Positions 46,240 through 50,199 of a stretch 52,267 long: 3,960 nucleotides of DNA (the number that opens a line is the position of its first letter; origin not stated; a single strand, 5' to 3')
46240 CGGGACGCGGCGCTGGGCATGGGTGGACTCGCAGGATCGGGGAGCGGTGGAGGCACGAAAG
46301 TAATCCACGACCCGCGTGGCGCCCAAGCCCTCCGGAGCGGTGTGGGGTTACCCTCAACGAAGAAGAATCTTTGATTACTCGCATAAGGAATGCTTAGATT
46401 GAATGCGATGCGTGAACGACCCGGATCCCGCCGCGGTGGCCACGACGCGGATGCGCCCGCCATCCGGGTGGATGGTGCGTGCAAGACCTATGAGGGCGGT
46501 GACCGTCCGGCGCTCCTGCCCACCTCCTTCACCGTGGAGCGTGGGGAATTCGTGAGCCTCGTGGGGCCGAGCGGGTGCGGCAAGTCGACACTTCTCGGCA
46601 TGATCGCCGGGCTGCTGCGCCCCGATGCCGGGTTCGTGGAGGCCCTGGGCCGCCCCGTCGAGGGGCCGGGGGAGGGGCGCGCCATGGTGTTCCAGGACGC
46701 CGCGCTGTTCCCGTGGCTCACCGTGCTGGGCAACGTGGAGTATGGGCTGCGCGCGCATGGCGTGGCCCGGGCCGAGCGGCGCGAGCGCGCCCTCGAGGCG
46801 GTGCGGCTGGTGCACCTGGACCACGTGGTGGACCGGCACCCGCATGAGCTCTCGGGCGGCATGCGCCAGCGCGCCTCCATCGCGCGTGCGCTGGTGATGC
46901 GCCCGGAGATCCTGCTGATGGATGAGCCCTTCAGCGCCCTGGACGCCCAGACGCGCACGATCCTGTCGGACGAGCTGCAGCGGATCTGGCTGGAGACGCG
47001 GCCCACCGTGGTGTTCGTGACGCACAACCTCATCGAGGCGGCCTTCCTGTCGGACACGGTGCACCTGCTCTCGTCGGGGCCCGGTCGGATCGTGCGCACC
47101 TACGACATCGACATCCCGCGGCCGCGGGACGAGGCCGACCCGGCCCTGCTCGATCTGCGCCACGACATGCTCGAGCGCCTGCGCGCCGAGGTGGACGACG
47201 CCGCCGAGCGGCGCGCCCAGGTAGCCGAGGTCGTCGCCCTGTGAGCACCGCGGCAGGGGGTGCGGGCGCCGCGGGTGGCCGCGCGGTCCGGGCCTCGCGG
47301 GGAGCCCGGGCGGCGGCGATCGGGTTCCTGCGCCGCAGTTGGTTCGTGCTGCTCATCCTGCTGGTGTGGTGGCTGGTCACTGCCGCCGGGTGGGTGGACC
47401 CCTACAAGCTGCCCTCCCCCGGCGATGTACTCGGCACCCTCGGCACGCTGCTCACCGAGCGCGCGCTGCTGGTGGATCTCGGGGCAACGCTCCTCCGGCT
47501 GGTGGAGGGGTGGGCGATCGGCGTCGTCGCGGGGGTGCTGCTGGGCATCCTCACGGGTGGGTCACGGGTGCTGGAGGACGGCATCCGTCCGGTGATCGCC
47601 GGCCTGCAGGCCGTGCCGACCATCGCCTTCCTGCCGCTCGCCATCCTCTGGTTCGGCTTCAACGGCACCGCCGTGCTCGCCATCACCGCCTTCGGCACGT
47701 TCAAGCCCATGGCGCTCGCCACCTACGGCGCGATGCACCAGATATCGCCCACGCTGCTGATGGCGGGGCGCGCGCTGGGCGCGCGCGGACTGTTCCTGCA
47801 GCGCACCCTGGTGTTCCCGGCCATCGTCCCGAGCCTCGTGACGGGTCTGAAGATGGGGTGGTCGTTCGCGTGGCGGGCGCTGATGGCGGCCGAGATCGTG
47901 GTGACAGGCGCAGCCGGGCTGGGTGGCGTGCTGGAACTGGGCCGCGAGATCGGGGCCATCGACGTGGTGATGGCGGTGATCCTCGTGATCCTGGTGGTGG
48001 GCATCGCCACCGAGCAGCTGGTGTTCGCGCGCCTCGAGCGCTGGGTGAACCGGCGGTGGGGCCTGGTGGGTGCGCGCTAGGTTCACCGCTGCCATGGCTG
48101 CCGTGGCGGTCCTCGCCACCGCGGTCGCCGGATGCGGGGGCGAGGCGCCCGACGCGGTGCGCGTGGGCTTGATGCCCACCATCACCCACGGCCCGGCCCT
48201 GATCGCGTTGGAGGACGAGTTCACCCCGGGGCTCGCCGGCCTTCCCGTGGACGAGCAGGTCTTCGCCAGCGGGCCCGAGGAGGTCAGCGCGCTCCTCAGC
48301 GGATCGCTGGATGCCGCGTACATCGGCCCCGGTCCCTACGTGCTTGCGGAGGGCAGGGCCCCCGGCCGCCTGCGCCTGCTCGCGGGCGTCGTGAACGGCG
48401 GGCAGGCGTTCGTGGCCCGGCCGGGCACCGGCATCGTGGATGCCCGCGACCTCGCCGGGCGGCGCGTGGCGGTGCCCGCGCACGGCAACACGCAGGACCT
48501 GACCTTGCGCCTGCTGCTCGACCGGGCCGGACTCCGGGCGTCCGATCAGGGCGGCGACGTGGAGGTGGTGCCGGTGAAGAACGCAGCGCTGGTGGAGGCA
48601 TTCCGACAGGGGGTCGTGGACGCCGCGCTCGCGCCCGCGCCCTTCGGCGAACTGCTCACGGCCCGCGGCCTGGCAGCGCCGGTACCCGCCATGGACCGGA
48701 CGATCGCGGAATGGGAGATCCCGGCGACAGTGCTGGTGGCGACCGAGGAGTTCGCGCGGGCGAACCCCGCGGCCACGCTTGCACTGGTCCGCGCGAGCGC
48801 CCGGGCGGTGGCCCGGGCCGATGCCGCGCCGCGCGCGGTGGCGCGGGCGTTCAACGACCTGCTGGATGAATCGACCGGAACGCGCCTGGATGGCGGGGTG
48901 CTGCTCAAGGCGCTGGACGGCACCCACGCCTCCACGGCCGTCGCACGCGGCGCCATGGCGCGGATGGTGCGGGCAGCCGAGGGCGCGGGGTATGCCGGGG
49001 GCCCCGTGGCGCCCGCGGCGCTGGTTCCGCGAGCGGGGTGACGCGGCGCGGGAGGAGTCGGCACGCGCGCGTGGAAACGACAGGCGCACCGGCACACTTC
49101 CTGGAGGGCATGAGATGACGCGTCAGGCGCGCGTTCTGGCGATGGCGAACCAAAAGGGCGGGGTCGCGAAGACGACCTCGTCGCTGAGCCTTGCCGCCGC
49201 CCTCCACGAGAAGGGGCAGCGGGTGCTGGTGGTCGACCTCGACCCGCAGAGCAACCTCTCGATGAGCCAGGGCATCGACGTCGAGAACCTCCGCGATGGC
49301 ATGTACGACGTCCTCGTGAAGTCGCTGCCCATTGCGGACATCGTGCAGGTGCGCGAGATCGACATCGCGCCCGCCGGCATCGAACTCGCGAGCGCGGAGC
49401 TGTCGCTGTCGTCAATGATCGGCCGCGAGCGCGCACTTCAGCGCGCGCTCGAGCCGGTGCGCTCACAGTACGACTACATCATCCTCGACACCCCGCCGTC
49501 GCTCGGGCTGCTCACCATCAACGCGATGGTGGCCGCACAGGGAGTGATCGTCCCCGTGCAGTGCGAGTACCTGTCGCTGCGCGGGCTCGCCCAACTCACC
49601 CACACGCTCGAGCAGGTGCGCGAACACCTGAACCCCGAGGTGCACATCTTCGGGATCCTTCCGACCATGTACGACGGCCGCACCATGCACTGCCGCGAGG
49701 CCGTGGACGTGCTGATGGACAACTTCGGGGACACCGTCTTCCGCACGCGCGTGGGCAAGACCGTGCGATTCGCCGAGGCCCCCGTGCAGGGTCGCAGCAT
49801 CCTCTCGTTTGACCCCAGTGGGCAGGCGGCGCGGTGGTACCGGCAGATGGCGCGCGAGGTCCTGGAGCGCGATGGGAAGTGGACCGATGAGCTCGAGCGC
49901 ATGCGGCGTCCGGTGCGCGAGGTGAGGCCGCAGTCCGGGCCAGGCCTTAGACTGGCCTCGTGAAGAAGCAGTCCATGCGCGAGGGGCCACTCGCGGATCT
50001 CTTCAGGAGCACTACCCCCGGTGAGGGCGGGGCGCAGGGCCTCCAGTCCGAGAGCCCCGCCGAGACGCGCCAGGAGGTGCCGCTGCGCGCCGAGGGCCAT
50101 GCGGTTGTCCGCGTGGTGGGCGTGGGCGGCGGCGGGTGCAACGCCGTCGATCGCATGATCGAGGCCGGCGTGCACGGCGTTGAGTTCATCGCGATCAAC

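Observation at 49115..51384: Orphan ParA-like ATPase translationally coupled to an ftsZ outside any dcw context: candidate Z-ring positioning module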

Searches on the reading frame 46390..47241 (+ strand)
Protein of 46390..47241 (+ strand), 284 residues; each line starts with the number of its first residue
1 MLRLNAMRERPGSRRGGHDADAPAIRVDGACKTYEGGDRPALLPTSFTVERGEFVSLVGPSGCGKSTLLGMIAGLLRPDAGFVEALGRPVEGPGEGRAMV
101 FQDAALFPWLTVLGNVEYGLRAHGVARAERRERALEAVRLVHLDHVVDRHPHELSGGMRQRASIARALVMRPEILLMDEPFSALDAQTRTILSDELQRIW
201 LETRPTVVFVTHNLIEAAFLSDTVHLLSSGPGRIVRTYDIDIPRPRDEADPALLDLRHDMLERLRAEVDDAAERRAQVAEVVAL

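Call 8: search_protein_families(library=pfam, proteins=[window:46390-47241:+])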
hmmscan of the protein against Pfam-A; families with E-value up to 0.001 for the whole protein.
window:46390-47241:+ (284 aa): 4 families
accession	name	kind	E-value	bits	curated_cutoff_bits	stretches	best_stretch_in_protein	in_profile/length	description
PF00005.33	ABC_tran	-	1.8e-34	119.7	25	1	45-181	4-136/137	ABC transporter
PF13304.12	AAA_21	-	6.6e-08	33.4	27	0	133-214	220-300/304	AAA domain, putative AbiEii toxin, Type IV TA system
PF13191.12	AAA_16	-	9.8e-05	23.3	32.6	1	51-197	23-121/167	AAA ATPase domain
PF13555.12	AAA_29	-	0.00091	19.4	27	0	48-79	18-49/61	P-loop containing region of AAA domain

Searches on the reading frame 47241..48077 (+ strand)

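Call 8: search_protein_families(library=pfam, proteins=[window:47241-48077:+])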
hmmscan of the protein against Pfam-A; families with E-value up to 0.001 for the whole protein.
window:47241-48077:+ (279 aa): 1 family
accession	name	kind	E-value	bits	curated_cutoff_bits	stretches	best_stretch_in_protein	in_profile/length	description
PF00528.27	BPD_transp_1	-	7.4e-18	65.4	26.4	1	98-267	1-180/184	Binding-protein-dependent transport system inner membrane component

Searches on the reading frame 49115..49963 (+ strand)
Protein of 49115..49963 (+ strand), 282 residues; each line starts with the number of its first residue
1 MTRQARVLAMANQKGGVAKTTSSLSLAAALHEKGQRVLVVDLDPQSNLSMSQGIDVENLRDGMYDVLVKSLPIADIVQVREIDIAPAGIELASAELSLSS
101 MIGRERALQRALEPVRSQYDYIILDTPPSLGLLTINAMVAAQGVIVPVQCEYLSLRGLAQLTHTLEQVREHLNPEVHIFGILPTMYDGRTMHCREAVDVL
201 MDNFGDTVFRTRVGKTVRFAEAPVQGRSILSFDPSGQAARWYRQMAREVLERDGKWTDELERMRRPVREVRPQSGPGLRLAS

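Call 6: search_protein_families(library=ncbifam, proteins=[window:49115-49960:+])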
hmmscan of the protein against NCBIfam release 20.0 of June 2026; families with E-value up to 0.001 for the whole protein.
window:49115-49960:+ (282 aa): 27 families (the best 25 are shown)
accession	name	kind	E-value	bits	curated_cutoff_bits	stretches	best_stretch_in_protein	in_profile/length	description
NF041546.1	ParA_partition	equivalog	3.9e-33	114.7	180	2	104-248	62-203/203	ParA family partition ATPase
TIGR03453.1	partition_RepA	equivalog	6.4e-31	107.5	348.45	1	4-236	103-357/387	plasmid partitioning protein RepA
NF041283.1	PrgP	equivalog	3.6e-20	72.5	400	1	5-220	2-229/297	ParA superfamily DNA segregation protein PrgP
TIGR01969.1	minD_arch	subfamily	3.4e-19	69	201.75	1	6-251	1-232/251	cell division ATPase MinD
NF010443.0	PRK13869.1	subfamily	8.9e-17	60.9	446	1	6-161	122-294/405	plasmid-partitioning protein RepA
TIGR03371.1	cellulose_yhjQ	equivalog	2.8e-16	59.8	157.85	1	7-247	3-239/246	cellulose biosynthesis protein BcsQ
NF010259.0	PRK13705.1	equivalog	3.9e-15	55.7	725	2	108-167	224-283/388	plasmid-partitioning protein SopA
TIGR01968.1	minD_bact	equivalog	9e-13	48.2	212.9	1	6-185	2-177/261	septum site-determining protein MinD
TIGR01007.1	eps_fam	subfamily_domain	2.2e-11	43.7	108.05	1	4-168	16-178/204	polysaccharide biosynthesis tyrosine autokinase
NF009701.0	PRK13230.1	subfamily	1.2e-09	37.6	350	1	13-82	8-79/291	nitrogenase reductase-like protein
TIGR01287.1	nifH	equivalog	4e-09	36.2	394.35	1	13-48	7-42/275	nitrogenase iron protein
TIGR00345.1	GET3_arsA_TRC40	subfamily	6.6e-09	35.7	135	1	14-51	5-42/299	TRC40/GET3/ArsA family transport-energizing ATPase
TIGR04291.1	arsen_driv_ArsA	equivalog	5.2e-08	32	650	1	13-52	10-49/565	arsenical pump-driving ATPase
NF047398.1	AAA_KGGVGR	domain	1e-07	32.5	90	1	6-46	3-43/190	KGGVGR-motif variant AAA ATPase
NF053622.1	ATPseBagAMYCTU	equivalog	6.2e-07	29.1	400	1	8-62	9-61/325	ATPase BagA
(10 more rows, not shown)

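Call 8: search_protein_families(library=pfam, proteins=[window:49115-49960:+])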
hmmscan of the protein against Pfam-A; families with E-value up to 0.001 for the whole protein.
window:49115-49960:+ (282 aa): 7 families
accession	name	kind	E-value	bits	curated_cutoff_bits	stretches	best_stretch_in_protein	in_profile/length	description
PF13614.12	AAA_31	-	2.2e-60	204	27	1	6-178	2-177/177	AAA domain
PF01656.29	CbiA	-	1.5e-23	83.6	25.4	1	8-228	1-124/125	CobQ/CobB/MinD/ParA nucleotide binding domain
PF06564.18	CBP_BcsQ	-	2e-12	47.6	21.3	1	7-151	3-148/234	Cellulose biosynthesis protein BcsQ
PF09140.17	MipZ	-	2.2e-11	44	20.7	1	7-165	2-146/262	ATPase MipZ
PF10609.15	ParA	-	2.8e-10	40.5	27.1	1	6-208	4-197/246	NUBPL iron-transfer P-loop NTPase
PF02374.21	ArsA_ATPase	-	1.3e-09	38.1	24.3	1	13-54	8-49/305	Anion-transporting ATPase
PF00142.24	Fer4_NifH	-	2e-08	34.5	25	1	14-47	8-41/271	4Fe-4S iron sulfur cluster binding proteins, NifH/frxC family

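Call 12: find_encoding_contigs(protein=window:49115-49963:+, flank=10000, max_places=4)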
Protein window:49115-49963:+ (282 aa): 14 contigs read that carry it; 4 places shown.
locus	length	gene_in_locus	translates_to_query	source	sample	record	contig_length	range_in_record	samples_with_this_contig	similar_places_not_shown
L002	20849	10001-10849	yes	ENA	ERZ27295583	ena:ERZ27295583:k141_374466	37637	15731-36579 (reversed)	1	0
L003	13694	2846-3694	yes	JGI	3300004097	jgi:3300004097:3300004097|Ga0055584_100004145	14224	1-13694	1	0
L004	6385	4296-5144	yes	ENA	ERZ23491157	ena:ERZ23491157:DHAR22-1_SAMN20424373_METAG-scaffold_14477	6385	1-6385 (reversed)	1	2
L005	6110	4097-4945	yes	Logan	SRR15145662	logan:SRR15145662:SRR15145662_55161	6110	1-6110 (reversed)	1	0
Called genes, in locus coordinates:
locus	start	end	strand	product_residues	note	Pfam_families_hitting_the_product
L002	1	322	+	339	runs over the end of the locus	PF12229:PG_binding_4 (weak), PF03734:YkuD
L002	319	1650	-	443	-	PF13167:GTP-bdg_N, PF16360:GTP-bdg_M, PF03193:RsgA_GTPase (faint), PF02421:FeoB_N, PF01926:MMR_HSR1, PF16897:MMR_HSR1_Xtn (faint)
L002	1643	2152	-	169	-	-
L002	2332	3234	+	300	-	PF01435:Peptidase_M48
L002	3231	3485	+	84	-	-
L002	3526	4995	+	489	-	PF07730:HisKA_3, PF13581:HATPase_c_2 (weak), PF02518:HATPase_c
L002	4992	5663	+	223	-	PF00072:Response_reg, PF08281:Sigma70_r4_2, PF00196:GerE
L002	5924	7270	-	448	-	PF01833:TIG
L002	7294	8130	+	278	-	PF00005:ABC_tran, PF13304:AAA_21 (faint)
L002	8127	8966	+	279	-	PF00528:BPD_transp_1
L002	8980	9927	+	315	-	PF13379:NMT1_2, PF12974:Phosphonate-bd, PF09084:NMT1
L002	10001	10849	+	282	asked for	PF00142:Fer4_NifH (faint), PF01656:CbiA, PF02374:ArsA_ATPase, PF06564:CBP_BcsQ, PF09140:MipZ, PF10609:ParA, PF13614:AAA_31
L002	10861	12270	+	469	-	PF00091:Tubulin, PF12327:FtsZ_C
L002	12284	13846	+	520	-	PF01019:G_glu_transpept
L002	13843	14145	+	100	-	-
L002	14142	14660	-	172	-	-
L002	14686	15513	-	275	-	PF01571:GCV_T (weak), PF25455:Beta-barrel_CAF17_C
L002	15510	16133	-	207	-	PF02190:LON_substr_bdg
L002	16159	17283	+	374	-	PF00155:Aminotran_1_2, PF00266:Aminotran_5 (weak)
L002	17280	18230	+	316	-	PF03308:MeaB, PF01656:CbiA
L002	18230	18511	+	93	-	-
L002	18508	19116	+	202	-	PF00440:TetR_N (weak), PF02909:TetR_C_1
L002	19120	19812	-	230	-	PF13349:DUF4097 (weak)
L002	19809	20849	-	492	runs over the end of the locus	PF02789:Peptidase_M17_N, PF00883:Peptidase_M17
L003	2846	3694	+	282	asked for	PF00142:Fer4_NifH (faint), PF01656:CbiA, PF02374:ArsA_ATPase, PF06564:CBP_BcsQ, PF09140:MipZ, PF10609:ParA, PF13614:AAA_31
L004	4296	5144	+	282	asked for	PF00142:Fer4_NifH (faint), PF01656:CbiA, PF02374:ArsA_ATPase, PF06564:CBP_BcsQ, PF09140:MipZ, PF10609:ParA, PF13614:AAA_31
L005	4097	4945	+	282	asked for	PF00142:Fer4_NifH (faint), PF01656:CbiA, PF02374:ArsA_ATPase, PF06564:CBP_BcsQ, PF09140:MipZ, PF10609:ParA, PF13614:AAA_31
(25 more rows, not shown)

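Call 26: search_solved_structures(query=window:49115-49960:+, max_evalue=1e-10, show_alignments=2)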
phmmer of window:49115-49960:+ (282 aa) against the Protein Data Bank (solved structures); distinct sequences matched with E-value up to 1e-10: 15.
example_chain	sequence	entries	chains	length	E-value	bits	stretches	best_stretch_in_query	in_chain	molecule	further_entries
8ray_B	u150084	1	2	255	2.7e-59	204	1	6-253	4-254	ParA family protein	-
4pfs_A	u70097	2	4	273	5.7e-59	203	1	4-250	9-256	Cobyrinic Acid a,c-diamide synthase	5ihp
5if9_A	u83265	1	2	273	7.7e-59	202.5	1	5-250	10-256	Cobyrinic Acid a,c-diamide synthase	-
1wcv_1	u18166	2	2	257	9.6e-55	189.1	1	4-252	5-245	SEGREGATION PROTEIN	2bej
2bek_A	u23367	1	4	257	1.3e-53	185.4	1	4-252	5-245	SEGREGATION PROTEIN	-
6iub_A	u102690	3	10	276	3e-42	148.2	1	5-251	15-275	SpoOJ regulator (Soj)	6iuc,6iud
8jmj_A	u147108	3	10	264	4.3e-41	144.4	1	5-251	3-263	SpoOJ regulator (Soj)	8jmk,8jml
7dut_A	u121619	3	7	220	9.7e-17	64.6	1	7-169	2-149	SOJ protein (Soj)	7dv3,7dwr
2oze_A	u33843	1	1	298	3.9e-16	62.6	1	8-199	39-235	Orf delta'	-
3k9g_A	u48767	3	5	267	3.6e-14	56.1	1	3-163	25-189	PF-32 protein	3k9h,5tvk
6non_A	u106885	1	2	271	9.8e-14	54.7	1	6-170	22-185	Cobyrinic acid ac-diamide synthase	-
6noo_A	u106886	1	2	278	1e-13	54.6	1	6-170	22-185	Maintenance of carboxysome positioning A protein, MCDA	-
1ion_A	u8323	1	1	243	1e-12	51.4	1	5-155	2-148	PROBABLE CELL DIVISION INHIBITOR MIND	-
6nop_B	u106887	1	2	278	1.4e-12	51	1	6-170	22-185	Cobyrinic acid ac-diamide synthase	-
1g3q_A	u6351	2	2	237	4e-11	46.2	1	5-151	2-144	CELL DIVISION INHIBITOR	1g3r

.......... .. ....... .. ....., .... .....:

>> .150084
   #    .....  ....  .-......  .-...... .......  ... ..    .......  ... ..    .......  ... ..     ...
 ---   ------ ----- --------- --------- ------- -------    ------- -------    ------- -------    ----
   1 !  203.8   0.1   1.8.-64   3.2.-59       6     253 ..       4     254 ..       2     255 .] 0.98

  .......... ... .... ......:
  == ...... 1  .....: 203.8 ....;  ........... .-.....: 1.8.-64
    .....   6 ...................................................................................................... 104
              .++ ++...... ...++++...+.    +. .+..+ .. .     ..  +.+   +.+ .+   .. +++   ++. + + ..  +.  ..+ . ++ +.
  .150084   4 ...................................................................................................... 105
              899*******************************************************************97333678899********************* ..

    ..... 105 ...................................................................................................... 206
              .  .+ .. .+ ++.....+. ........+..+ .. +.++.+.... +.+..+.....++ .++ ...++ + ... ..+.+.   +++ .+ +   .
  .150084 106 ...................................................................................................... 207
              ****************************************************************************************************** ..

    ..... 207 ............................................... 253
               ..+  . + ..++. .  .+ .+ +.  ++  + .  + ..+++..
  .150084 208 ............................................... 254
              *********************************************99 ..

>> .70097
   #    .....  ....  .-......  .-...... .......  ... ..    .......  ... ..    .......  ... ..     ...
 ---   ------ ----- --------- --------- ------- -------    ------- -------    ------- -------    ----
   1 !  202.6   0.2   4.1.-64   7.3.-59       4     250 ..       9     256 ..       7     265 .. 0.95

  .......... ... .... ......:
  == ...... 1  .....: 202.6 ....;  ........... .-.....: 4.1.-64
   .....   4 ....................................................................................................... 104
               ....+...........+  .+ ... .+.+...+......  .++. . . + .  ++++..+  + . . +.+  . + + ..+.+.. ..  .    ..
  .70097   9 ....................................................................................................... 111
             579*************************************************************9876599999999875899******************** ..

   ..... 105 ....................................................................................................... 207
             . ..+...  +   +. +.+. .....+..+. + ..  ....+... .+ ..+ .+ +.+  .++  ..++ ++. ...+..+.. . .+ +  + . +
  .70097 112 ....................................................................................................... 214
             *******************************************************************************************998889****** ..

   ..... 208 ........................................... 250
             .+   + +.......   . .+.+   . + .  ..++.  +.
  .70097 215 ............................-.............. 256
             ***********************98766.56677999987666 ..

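Call 61: search_protein_families(library=pfam, proteins=[L002:13843-14142:+], max_evalue=1)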
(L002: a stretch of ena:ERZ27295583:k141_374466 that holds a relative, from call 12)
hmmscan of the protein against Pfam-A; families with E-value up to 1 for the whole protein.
L002:13843-14142:+ (100 aa): 0 families

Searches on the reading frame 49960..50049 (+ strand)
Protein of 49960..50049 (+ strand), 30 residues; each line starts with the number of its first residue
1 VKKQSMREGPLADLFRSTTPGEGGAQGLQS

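Call 45: search_protein_representatives(alignment_id=A4)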
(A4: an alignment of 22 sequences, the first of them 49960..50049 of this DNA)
Query: 22 sequences, 30 profile positions. Proteins with E-value up to 0.001 (for the whole library): 1078; up to 1e-10: 0; up to 1e-30: 0. The best 150 are listed.
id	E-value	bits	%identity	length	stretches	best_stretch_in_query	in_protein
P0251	3.4e-10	55.2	-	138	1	1-29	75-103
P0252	4.4e-10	54.8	-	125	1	1-28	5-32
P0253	6.2e-10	54.3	-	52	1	2-25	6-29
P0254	6.9e-10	54.2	-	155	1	2-29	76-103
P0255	9.9e-10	53.7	-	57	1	2-28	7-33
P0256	1.5e-09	53.1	-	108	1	2-29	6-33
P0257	1.6e-09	53.0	-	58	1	2-28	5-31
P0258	1.7e-09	52.9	-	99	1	2-28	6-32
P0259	1.8e-09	52.9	-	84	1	2-29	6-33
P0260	1.8e-09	52.9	-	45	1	1-27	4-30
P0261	1.9e-09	52.8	-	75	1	2-28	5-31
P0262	1.9e-09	52.7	-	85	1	2-29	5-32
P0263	2.2e-09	52.6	-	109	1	1-30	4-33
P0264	2.7e-09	52.3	-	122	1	1-29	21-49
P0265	2.8e-09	52.2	-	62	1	2-28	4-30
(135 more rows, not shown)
